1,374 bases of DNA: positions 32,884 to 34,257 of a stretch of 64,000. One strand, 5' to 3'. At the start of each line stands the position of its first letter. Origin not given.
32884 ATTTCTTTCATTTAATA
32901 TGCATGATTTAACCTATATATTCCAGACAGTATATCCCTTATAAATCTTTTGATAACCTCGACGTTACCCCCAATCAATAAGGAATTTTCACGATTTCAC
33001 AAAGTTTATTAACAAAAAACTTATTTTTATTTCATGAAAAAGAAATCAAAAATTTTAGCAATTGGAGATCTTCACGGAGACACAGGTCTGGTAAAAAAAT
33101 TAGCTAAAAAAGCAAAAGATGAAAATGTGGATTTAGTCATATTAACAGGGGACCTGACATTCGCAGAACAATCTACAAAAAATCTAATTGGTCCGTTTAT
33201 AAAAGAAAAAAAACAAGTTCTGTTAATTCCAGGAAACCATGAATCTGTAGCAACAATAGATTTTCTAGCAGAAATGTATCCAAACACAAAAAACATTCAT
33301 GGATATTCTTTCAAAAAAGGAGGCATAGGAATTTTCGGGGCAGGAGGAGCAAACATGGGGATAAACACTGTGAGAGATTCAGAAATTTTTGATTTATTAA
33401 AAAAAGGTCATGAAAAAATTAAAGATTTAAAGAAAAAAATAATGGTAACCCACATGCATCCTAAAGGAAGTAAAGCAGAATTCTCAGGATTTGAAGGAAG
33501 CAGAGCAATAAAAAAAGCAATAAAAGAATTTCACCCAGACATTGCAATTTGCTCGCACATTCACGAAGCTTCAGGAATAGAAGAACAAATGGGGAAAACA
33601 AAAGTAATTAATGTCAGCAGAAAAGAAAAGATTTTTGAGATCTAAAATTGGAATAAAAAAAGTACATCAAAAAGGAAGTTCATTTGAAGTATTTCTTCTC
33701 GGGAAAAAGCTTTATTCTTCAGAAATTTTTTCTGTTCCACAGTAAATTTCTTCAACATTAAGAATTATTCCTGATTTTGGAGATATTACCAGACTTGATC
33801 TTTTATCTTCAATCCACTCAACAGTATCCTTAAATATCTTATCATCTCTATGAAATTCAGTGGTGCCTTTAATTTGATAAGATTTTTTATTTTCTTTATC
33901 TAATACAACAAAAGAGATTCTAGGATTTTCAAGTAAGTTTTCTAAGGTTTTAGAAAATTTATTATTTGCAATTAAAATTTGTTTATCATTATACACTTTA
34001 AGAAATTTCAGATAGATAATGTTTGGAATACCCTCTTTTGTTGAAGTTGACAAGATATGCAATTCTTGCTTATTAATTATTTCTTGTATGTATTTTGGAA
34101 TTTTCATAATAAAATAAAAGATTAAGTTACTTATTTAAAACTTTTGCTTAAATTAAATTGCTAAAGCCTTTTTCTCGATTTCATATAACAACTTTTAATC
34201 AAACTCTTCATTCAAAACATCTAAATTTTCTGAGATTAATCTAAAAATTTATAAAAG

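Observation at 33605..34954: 1.3-kb cargo segment bracketed by perfect 41-bp direct repeats that duplicate the 3' end of the metallophosphoesterase gene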

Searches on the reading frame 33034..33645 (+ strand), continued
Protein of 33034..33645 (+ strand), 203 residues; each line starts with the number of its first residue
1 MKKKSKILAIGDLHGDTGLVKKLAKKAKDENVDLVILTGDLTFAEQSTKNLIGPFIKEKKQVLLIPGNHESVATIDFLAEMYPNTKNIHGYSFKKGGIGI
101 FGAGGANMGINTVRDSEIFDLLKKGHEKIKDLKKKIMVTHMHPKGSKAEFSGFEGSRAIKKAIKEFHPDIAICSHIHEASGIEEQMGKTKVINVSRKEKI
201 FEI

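Call 56: search_protein_families(library=pfam, proteins=[L167:718-1449:+, L159:1140-2165:+, L051:2914-3783:-, L074:8472-9341:-, L077:5589-6584:+, L077:6609-7637:+, L077:8819-10261:-, L077:10301-11176:-, L091:5452-6180:-, L091:6182-7585:-], max_evalue=0.001)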
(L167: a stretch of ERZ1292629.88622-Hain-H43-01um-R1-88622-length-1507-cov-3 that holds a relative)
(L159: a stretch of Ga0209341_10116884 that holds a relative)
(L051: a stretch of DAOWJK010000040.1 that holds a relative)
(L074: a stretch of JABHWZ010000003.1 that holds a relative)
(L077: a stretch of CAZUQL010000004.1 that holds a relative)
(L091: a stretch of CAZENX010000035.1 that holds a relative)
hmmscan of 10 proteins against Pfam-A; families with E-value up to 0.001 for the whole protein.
L167:718-1449:+ (243 aa): 0 families

L159:1140-2165:+ (341 aa): 6 families
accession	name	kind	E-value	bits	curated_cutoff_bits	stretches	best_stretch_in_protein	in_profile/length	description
PF07478.18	Dala_Dala_lig_C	-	1.1e-56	192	24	1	141-335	1-203/204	D-ala D-ala ligase C-terminus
PF01820.27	Dala_Dala_lig_N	-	9.8e-33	113.7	34.6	1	7-124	2-121/121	D-ala D-ala ligase N-terminus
PF02222.28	ATP-grasp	-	1.4e-11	44.8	27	1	141-304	2-159/179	ATP-grasp domain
PF02655.19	ATP-grasp_3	-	1.6e-10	41.8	23.2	1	134-306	3-155/160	ATP-grasp domain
PF08443.16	RimK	-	6.4e-08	32.9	21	0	266-315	126-174/188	RimK-like ATP-grasp domain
PF02786.22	CPSase_L_D2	-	5.7e-05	23.2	19.8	1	134-306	1-178/211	Carbamoyl-phosphate synthase L chain, ATP binding domain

L051:2914-3783:- (289 aa): 0 families

L074:8472-9341:- (289 aa): 0 families

L077:5589-6584:+ (331 aa): 1 family
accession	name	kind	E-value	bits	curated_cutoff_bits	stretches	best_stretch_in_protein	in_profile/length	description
PF01916.23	DS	-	2e-114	382.2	27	1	37-322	2-287/288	Deoxyhypusine synthase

L077:6609-7637:+ (342 aa): 2 families
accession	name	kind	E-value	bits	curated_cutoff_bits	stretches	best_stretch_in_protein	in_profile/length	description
PF01368.27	DHH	-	1.2e-09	39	28.1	1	25-134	9-103/125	DHH family, N-terminal domain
PF02272.25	DHHA1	-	4.5e-05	24.3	25.9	1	261-341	12-96/102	DHHA1 domain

L077:8819-10261:- (480 aa): 3 families
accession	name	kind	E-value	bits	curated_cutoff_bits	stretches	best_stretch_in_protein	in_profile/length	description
PF00587.30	tRNA-synt_2b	-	5.3e-24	85.7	29.3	1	106-274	8-176/179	tRNA synthetase class II core domain (G, H, P, S and T)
PF09180.16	ProRS-C_1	-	6.4e-14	52.3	31.5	1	412-480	1-71/71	Prolyl-tRNA synthetase, C-terminal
PF03129.25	HGTP_anticodon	-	3.2e-13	50.1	21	1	293-385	1-93/94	Anticodon binding domain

L077:10301-11176:- (291 aa): 3 families
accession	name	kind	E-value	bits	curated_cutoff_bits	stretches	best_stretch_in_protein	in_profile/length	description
PF01636.29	APH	-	1.3e-16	61.6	23.2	1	10-196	11-208/239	Phosphotransferase enzyme family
PF01163.29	RIO1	-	8.8e-05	22.6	22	1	138-183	104-149/187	RIO domain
PF03881.20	Fructosamin_kin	-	0.00072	19.3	22.4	0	138-186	169-217/288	Fructosamine kinase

L091:5452-6180:- (242 aa): 1 family
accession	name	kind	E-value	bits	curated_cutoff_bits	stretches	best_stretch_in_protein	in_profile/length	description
PF01896.25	DNA_primase_S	-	8.3e-11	42.9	26.8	1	111-192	1-81/163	DNA primase small subunit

L091:6182-7585:- (467 aa): 1 family
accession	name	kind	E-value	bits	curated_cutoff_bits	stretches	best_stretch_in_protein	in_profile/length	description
PF01139.22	RtcB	-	2e-162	541.7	27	1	46-467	1-426/426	tRNA-splicing ligase RtcB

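Call 74: search_protein_families(library=pfam, proteins=[L162:1143-1703:+, L149:2054-2641:-, L122:6115-6996:+, L168:6613-7184:-, L073:6921-7502:-, L074:7910-8512:-, L043:2976-3578:-, L174:1939-2546:-, L070:8026-8598:-, L077:7711-8430:-], max_evalue=0.001)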
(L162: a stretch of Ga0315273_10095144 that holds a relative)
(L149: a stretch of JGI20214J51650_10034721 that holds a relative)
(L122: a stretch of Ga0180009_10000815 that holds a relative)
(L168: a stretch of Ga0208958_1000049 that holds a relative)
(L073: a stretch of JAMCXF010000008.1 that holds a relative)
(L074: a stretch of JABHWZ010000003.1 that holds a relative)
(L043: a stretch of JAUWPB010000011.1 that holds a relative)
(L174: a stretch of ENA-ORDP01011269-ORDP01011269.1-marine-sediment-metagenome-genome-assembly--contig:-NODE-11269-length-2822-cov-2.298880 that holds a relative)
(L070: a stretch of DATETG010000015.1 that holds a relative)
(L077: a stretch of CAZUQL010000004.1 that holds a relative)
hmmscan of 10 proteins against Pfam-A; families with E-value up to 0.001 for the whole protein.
L162:1143-1703:+ (186 aa): 0 families

L149:2054-2641:- (195 aa): 0 families

L122:6115-6996:+ (293 aa): 0 families

L168:6613-7184:- (190 aa): 4 families
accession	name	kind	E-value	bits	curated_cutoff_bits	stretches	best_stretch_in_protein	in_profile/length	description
PF03412.21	Peptidase_C39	-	3.3e-17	63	22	1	26-163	5-125/133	Peptidase C39 family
PF13529.12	Peptidase_C39_2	-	5e-13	50.3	24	1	22-142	2-142/143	Peptidase_C39 like family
PF09778.15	Guanylate_cyc_2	-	2.6e-06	27.4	28.1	0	78-157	103-197/212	Guanylylate cyclase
PF11814.14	DUF3335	-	3.8e-05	23.7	25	1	73-144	103-167/206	Peptidase_C39 like family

L073:6921-7502:- (193 aa): 0 families

L074:7910-8512:- (200 aa): 1 family
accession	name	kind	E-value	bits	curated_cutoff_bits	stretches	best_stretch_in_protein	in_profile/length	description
PF13521.12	AAA_28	-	4.8e-30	105.4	27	1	20-176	1-159/164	AAA domain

L043:2976-3578:- (200 aa): 0 families

L174:1939-2546:- (202 aa): 0 families

L070:8026-8598:- (190 aa): 7 families
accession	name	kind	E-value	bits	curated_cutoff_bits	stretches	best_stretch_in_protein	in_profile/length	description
PF13847.12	Methyltransf_31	-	8.6e-08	32.4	27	1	70-171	3-113/145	Methyltransferase domain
PF13649.12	Methyltransf_25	-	4.6e-06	27.7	27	1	74-148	1-78/97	Methyltransferase domain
PF13489.12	Methyltransf_23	-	5.9e-06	26.6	27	1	62-144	13-90/164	Methyltransferase domain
PF08123.19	DOT1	-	6.8e-05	22.9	23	1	54-126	26-97/205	Histone methylation protein DOT1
PF05175.20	MTS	-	0.00038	20.6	23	1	68-141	29-104/170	Methyltransferase small domain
PF06325.19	PrmA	-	0.00043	20.3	22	1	58-166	151-257/296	Ribosomal protein L11 methyltransferase (PrmA)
PF08242.18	Methyltransf_12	-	0.00054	21.1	30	1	75-144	1-74/98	Methyltransferase domain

L077:7711-8430:- (239 aa): 0 families

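Call 76: search_protein_families(library=padloc, proteins=[L078:2847-3374:-, L078:3367-3993:-], max_evalue=0.01)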
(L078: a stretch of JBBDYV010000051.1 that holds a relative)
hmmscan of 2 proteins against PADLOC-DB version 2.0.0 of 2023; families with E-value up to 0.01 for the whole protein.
L078:2847-3374:- (175 aa): 0 families

L078:3367-3993:- (208 aa): 16 families
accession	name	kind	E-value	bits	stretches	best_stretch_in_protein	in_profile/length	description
PDLC04368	PDC-M05A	-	5.7e-20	70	1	7-148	5-140/201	-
PDLC01438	Csa3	-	1.6e-07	29.6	1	10-101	143-226/305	"CAS-I,CAS-II,CAS-III,CAS-IV,CAS-V,CAS-VI; associated_signaling"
PDLC04903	PDC-S09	-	2.8e-07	28.8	1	119-190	30-102/108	-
PDLC04902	PDC-S09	-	1.1e-06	26.9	1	98-164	6-73/97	-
PDLC04907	PDC-S09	-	1.1e-06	26.8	1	97-147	7-59/114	-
PDLC04369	PDC-M05A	-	1.8e-06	25.7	1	16-142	14-130/201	-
PDLC04905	PDC-S09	-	3.5e-06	25.3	1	98-184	6-98/101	-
PDLC04904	PDC-S09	-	4.5e-06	24.8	1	95-163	7-75/104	-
PDLC04372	PDC-M05A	-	1e-05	23.9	1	35-149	2-110/167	-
PDLC04906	PDC-S09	-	6.1e-05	21.3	1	119-145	28-54/98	-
PDLC04778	PDC-M70A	-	0.00019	18.9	1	94-157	26-90/355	-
PDLC01720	Csa3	-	0.0017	16.9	1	29-113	40-108/118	Csa3_1_CAS-I-II-III-IV-V-VI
PDLC01853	CARF3--CARF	-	0.0042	14.8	1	9-67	133-190/209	-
PDLC00823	Cyclase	-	0.0063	14.2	1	98-151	27-80/285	oligonucleotide-cyclase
PDLC00790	Cyclase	-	0.0071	13.7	0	103-153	62-113/310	oligonucleotide-cyclase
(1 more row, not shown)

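Call 77: search_protein_families(library=ncbifam, proteins=[window:33034-33645:+], max_evalue=0.001)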
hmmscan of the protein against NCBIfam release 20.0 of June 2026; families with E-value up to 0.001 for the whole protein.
window:33034-33645:+ (203 aa): 3 families
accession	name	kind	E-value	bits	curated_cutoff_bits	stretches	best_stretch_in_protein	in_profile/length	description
TIGR03729.1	acc_ester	subfamily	1.5e-05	24.5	148.25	0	18-76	19-78/239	putative phosphoesterase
TIGR00040.1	yfcE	subfamily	6.3e-05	23.1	56.25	1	6-78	2-64/158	YfcE family phosphodiesterase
NF006988.0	PRK09453.1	equivalog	0.00081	19.3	117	0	6-143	2-143/183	phosphodiesterase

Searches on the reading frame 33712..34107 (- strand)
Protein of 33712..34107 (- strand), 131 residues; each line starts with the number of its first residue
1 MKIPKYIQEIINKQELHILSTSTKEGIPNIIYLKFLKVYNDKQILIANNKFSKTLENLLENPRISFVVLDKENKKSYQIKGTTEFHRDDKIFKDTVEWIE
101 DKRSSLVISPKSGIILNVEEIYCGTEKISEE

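Call 7: search_protein_families(library=pfam, proteins=[window:33712-34107:-], max_evalue=0.01)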
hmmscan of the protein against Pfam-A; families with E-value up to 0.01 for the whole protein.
window:33712-34107:- (131 aa): 2 families
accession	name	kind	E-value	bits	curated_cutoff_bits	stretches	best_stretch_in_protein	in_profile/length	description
PF01243.27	PNPOx_N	-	5.9e-18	65.8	28.1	1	4-122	2-117/120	Pyridoxamine 5'-phosphate oxidase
PF16242.11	Pyrid_ox_like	-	0.00025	21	28.8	1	7-94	6-93/149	Pyridoxamine 5'-phosphate oxidase like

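Call 13: find_encoding_contigs(protein=window:33712-34107:-, flank=4000, max_places=10)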
Protein window:33712-34107:- (131 aa): 4 contigs read that carry it; 2 places shown.
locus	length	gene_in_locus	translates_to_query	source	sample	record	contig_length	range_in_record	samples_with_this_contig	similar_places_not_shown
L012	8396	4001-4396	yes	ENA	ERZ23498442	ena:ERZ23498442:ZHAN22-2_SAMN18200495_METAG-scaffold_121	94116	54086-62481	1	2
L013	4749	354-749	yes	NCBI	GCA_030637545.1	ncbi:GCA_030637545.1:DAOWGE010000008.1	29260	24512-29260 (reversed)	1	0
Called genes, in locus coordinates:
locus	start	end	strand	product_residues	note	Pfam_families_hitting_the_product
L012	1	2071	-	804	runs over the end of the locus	PF01751:Toprim, PF01131:Topoisom_bac, PF01396:Zn_ribbon_Top1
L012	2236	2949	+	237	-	PF05014:Nuc_deoxyrib_tr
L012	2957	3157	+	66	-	-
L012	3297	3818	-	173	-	-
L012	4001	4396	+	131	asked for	PF01243:PNPOx_N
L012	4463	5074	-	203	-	PF00149:Metallophos, PF12850:Metallophos_2, PF14582:Metallophos_3 (weak)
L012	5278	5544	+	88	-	-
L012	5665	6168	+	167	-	PF04677:CwfJ_C_1 (weak), PF11969:DcpS_C (weak), PF01230:HIT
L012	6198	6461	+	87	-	-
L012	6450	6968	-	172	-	-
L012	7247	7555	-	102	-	PF01096:Zn_ribbon_TFIIS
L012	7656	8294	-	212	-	-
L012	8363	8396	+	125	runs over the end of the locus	-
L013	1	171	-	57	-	?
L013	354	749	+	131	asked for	PF01243:PNPOx_N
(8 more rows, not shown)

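Call 60: find_related_loci(query=window:33715-34107:-, collection=viral_contigs, flank=5000)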
Query window:33715-34107:- (131 aa) in viral_contigs; peptide patterns used: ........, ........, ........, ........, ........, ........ (x = any residue, [..] = any of these).
17 stretches matched a pattern, but none encodes a relative of the query by tblastn (E <= 1e-3).

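Call 76: search_protein_families(library=padloc, proteins=[window:33712-34107:-], max_evalue=0.01)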
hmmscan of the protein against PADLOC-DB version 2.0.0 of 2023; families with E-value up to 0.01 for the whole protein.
window:33712-34107:- (131 aa): 0 families

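Call 77: search_protein_families(library=ncbifam, proteins=[window:33712-34107:-], max_evalue=0.001)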
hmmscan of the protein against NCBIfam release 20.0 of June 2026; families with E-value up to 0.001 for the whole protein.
window:33712-34107:- (131 aa): 4 families
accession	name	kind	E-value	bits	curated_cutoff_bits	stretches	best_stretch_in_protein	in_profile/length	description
TIGR04025.1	PPOX_FMN_DR2398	subfamily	2.3e-08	33.5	170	1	4-123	23-141/197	MSMEG_1061 family FMN-dependent PPOX-type flavoprotein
TIGR03618.1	Rv1155_F420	subfamily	1.2e-06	28.7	79.05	1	9-97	3-92/127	TIGR03618 family F420-dependent PPOX class oxidoreductase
TIGR04110.1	heme_HutZ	equivalog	3.6e-06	26.8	225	1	7-75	15-81/168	heme utilization protein HutZ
NF005232.0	PRK06733.1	equivalog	0.00065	19.6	93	1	10-88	16-93/151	hypothetical protein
